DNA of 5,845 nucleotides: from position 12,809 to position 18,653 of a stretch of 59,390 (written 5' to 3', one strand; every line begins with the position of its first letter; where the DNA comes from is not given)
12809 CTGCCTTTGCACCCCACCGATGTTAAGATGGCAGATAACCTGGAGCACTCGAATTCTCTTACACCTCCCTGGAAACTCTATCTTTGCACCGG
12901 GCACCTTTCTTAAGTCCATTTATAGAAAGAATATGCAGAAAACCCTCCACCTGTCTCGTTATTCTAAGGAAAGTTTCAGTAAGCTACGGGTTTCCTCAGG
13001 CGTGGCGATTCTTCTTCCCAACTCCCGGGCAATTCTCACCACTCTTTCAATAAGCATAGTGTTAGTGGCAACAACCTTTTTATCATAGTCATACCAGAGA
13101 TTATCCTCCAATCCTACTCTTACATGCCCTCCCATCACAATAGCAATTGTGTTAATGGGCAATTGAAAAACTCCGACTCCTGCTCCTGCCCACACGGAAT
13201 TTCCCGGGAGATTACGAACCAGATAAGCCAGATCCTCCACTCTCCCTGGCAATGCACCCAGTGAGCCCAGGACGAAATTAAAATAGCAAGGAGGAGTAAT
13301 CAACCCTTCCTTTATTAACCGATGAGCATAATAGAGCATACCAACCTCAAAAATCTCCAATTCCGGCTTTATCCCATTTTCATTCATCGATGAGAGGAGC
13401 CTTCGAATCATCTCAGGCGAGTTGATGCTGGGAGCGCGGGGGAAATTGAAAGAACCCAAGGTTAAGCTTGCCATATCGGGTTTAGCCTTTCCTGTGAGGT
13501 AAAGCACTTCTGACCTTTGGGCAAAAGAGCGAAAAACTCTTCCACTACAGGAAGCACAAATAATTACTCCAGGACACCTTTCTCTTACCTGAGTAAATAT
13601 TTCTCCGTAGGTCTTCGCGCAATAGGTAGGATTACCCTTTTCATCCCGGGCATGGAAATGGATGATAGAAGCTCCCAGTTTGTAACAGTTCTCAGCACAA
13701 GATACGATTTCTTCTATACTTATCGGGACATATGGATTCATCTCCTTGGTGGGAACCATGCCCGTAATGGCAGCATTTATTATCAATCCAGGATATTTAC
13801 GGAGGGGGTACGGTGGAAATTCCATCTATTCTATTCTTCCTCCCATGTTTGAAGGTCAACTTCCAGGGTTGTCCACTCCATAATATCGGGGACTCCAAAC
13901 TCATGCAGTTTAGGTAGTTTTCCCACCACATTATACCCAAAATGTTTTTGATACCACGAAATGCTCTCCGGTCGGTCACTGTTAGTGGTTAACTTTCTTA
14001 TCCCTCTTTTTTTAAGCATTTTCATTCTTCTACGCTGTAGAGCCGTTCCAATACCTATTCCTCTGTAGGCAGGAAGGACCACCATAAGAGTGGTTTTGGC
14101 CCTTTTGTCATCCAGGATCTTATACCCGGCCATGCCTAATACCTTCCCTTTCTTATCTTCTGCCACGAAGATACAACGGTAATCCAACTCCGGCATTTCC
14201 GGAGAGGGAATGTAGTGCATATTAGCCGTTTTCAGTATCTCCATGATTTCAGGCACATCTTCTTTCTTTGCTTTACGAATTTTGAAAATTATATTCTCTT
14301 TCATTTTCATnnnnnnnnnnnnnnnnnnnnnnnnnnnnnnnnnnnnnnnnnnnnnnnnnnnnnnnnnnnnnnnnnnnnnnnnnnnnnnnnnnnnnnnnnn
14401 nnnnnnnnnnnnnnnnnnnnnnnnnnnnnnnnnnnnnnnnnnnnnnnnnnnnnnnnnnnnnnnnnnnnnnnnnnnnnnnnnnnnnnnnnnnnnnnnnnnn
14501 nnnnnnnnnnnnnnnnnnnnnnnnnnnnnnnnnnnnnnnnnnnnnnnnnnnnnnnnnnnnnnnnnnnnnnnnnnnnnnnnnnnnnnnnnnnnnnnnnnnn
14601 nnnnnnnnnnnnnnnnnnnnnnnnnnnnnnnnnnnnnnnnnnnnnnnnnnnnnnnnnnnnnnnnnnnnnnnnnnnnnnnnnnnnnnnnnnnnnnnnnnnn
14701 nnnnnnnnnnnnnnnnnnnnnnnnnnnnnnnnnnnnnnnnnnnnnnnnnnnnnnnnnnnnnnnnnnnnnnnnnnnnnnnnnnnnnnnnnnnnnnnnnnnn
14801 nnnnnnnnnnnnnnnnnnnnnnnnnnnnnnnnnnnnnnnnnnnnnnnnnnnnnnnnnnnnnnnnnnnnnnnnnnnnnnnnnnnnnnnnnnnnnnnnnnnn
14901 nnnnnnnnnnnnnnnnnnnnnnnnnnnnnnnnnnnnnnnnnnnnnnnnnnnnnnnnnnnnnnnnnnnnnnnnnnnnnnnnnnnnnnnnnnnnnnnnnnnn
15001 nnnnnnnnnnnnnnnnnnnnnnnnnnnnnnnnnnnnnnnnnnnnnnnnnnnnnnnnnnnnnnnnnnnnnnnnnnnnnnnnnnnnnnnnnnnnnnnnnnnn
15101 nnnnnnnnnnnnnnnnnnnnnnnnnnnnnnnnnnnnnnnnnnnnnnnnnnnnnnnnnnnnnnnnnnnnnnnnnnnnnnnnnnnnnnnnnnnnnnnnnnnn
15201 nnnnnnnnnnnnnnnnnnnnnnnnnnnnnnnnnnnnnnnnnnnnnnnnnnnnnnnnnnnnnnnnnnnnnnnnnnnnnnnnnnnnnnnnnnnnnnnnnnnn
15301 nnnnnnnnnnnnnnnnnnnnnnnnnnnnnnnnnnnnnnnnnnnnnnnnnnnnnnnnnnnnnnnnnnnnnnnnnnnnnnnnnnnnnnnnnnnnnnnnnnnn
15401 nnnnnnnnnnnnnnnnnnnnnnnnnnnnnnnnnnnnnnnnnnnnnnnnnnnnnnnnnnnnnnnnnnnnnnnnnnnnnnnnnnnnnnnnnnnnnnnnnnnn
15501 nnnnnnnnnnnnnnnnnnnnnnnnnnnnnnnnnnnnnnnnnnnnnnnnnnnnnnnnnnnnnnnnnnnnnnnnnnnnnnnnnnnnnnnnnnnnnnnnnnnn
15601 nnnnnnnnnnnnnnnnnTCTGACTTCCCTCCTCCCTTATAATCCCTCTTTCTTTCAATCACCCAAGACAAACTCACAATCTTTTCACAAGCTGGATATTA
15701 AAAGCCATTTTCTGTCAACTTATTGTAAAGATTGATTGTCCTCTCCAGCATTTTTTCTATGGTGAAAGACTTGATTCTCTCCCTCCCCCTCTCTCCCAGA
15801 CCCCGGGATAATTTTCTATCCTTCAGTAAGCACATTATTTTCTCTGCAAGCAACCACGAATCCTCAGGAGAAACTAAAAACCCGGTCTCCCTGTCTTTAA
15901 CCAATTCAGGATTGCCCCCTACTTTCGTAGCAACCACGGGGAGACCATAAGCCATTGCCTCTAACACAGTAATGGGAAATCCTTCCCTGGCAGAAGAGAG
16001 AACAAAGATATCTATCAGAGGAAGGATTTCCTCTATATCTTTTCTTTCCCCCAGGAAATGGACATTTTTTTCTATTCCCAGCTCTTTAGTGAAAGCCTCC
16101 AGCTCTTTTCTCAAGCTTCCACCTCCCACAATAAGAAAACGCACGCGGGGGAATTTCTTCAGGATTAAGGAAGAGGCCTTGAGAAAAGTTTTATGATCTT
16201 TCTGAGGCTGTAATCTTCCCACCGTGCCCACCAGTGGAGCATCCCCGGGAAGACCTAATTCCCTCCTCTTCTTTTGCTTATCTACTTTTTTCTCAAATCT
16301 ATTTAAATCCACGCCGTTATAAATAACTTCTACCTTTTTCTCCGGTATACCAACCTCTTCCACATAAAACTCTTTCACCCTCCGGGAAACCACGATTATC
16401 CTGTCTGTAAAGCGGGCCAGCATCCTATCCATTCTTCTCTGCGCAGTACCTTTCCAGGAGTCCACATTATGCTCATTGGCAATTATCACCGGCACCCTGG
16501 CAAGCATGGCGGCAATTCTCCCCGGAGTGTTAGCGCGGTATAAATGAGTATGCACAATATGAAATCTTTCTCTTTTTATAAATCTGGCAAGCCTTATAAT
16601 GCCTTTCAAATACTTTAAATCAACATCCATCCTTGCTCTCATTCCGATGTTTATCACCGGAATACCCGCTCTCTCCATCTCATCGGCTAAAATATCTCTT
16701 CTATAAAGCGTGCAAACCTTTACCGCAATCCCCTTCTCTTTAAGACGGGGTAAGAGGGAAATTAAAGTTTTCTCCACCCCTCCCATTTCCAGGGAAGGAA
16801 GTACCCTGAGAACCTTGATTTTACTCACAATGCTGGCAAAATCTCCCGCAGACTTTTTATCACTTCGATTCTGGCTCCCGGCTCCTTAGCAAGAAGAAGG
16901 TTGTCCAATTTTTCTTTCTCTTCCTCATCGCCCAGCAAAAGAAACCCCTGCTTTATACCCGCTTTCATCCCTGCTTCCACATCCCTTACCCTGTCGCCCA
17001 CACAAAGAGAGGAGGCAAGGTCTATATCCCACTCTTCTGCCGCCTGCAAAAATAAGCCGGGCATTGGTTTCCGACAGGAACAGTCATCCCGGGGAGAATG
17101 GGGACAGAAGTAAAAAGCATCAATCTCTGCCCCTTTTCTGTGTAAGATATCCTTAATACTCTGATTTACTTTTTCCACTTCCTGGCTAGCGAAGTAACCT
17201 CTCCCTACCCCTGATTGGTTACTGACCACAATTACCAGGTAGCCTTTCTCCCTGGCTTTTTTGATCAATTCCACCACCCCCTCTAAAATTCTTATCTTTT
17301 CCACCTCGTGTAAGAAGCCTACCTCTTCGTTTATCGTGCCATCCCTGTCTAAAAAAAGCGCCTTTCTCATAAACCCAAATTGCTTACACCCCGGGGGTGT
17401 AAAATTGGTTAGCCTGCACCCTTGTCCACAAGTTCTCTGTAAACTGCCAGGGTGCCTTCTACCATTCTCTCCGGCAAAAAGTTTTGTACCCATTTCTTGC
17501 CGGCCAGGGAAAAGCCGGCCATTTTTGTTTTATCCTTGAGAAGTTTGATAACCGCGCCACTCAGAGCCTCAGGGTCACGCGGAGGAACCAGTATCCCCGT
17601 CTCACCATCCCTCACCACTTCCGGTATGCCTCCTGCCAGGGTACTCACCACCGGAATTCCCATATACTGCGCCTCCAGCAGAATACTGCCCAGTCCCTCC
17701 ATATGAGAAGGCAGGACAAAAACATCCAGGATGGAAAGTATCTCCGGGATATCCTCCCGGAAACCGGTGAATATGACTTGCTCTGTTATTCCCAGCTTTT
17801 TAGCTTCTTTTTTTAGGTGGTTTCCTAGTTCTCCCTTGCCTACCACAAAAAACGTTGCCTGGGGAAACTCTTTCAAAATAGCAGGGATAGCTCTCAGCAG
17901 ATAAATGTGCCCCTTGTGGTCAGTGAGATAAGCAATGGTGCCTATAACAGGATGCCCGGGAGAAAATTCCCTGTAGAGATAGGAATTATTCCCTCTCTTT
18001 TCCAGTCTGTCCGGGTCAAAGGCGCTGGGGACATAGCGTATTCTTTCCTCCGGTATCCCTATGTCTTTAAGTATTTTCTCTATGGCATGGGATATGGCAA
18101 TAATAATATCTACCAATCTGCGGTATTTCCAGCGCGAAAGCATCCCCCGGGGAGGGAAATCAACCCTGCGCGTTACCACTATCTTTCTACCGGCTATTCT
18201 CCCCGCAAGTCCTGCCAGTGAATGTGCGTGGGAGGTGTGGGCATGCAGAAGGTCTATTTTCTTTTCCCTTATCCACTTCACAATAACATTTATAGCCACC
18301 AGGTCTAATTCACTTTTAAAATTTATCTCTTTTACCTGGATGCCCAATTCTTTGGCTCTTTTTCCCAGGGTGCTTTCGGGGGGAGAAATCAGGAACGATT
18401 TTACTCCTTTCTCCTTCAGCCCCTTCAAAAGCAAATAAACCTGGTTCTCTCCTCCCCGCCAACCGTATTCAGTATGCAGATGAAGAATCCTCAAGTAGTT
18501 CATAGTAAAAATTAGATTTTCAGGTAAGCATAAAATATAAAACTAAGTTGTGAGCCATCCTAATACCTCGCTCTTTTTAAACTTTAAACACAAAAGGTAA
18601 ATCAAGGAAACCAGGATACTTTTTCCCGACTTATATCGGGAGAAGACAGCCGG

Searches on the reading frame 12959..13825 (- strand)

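Call 47: search_protein_families(library=pfam, proteins=[window:12959-13825:-])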
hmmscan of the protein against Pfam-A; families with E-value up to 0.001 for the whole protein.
window:12959-13825:- (288 aa): 1 family
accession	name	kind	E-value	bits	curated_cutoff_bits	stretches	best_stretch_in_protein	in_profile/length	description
PF05853.18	BKACE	-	7e-92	308.1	24.8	1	14-285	2-274/274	beta-keto acid cleavage enzyme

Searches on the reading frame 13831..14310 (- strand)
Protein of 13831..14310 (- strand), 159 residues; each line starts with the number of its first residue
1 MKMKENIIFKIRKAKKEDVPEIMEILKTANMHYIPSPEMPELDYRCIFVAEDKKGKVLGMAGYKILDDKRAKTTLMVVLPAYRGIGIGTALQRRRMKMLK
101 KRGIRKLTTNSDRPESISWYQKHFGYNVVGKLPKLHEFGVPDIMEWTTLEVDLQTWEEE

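Call 48: search_protein_families(library=pfam, proteins=[window:13831-14310:-])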
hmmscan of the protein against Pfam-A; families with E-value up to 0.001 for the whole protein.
window:13831-14310:- (159 aa): 3 families
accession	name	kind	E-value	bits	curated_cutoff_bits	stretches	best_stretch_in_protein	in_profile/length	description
PF00583.31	Acetyltransf_1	-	2.7e-14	53.9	20.7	1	22-126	4-116/116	Acetyltransferase (GNAT) family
PF13508.13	Acetyltransf_7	-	4.6e-12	46.6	27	1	45-123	3-80/84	Acetyltransferase (GNAT) domain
PF13673.13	Acetyltransf_10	-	1.9e-06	28.3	23.6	1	48-130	34-111/128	Acetyltransferase (GNAT) domain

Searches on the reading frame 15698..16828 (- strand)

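Call 48: search_protein_families(library=pfam, proteins=[window:15698-16828:-])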
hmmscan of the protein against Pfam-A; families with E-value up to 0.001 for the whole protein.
window:15698-16828:- (376 aa): 8 families
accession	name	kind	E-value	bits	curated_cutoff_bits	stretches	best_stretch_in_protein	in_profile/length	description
PF00534.26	Glycos_transf_1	-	7.3e-48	162.8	26.4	1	183-351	1-172/172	Glycosyl transferases group 1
PF13692.12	Glyco_trans_1_4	-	1e-40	139.7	27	1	198-337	2-142/142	Glycosyl transferases group 1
PF13439.12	Glyco_transf_4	-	8e-29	101.3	28.5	1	15-177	1-170/170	Glycosyltransferase Family 4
PF13579.12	Glyco_trans_4_4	-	2.2e-22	80.6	29.7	1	16-172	1-158/158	Glycosyl transferase 4-like domain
PF20706.3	GT4-conflict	-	1.9e-09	37.5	26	1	122-313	128-323/385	Family 4 Glycosyltransferase in conflict systems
PF13477.12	Glyco_trans_4_2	-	2.1e-07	31.6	23.4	1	27-126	18-113/139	Glycosyl transferase 4-like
PF03033.26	Glyco_transf_28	-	0.00022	21.8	26.2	0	23-119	16-118/139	Glycosyltransferase family 28 N-terminal domain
PF13524.12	Glyco_trans_1_2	-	0.00029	21.3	25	1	281-355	60-133/144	Glycosyl transferase-like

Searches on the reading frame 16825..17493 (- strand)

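Call 48: search_protein_families(library=pfam, proteins=[window:16825-17493:-])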
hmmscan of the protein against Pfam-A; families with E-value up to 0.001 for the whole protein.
window:16825-17493:- (222 aa): 5 families
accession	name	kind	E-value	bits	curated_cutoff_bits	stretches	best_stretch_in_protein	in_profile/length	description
PF00702.32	Hydrolase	-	7.2e-10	40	26.4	1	56-179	86-191/191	haloacid dehalogenase-like hydrolase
PF13242.12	Hydrolase_like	-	3.3e-09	37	22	1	140-202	2-61/75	HAD-hyrolase-like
PF08645.17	PNK3P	-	7.6e-09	35.9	22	1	71-169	32-127/161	Polynucleotide kinase 3 phosphatase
PF13419.12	HAD_2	-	9.6e-09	36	23.8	1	135-181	128-174/178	Haloacid dehalogenase-like hydrolase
PF12710.13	HAD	-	1.1e-05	26.4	27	1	35-174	50-187/189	haloacid dehalogenase-like hydrolase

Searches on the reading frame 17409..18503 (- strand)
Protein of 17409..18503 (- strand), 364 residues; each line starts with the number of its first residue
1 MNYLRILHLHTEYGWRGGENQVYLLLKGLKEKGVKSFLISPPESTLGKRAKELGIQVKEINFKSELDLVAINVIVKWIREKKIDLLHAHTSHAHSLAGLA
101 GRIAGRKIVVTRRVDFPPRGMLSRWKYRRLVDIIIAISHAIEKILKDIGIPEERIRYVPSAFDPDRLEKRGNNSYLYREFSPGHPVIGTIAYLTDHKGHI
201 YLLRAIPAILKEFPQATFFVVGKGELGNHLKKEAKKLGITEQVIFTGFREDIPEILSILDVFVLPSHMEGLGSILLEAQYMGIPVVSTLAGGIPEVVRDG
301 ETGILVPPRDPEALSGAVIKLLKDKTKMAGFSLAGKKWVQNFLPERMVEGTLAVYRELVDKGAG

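Call 48: search_protein_families(library=pfam, proteins=[window:17409-18503:-])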
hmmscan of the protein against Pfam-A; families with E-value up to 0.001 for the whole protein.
window:17409-18503:- (364 aa): 5 families
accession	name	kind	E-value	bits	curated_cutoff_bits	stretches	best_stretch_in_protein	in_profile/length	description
PF00534.26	Glycos_transf_1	-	6.4e-42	143.4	26.4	1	183-338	14-172/172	Glycosyl transferases group 1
PF13692.12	Glyco_trans_1_4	-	3.1e-40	138.2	27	1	185-324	2-142/142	Glycosyl transferases group 1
PF13439.12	Glyco_transf_4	-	7.9e-22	78.5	28.5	1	16-166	2-170/170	Glycosyltransferase Family 4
PF13579.12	Glyco_trans_4_4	-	1e-11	45.9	29.7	1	17-159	2-156/158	Glycosyl transferase 4-like domain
PF13477.12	Glyco_trans_4_2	-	3e-06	27.9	23.4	1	26-112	17-106/139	Glycosyl transferase 4-like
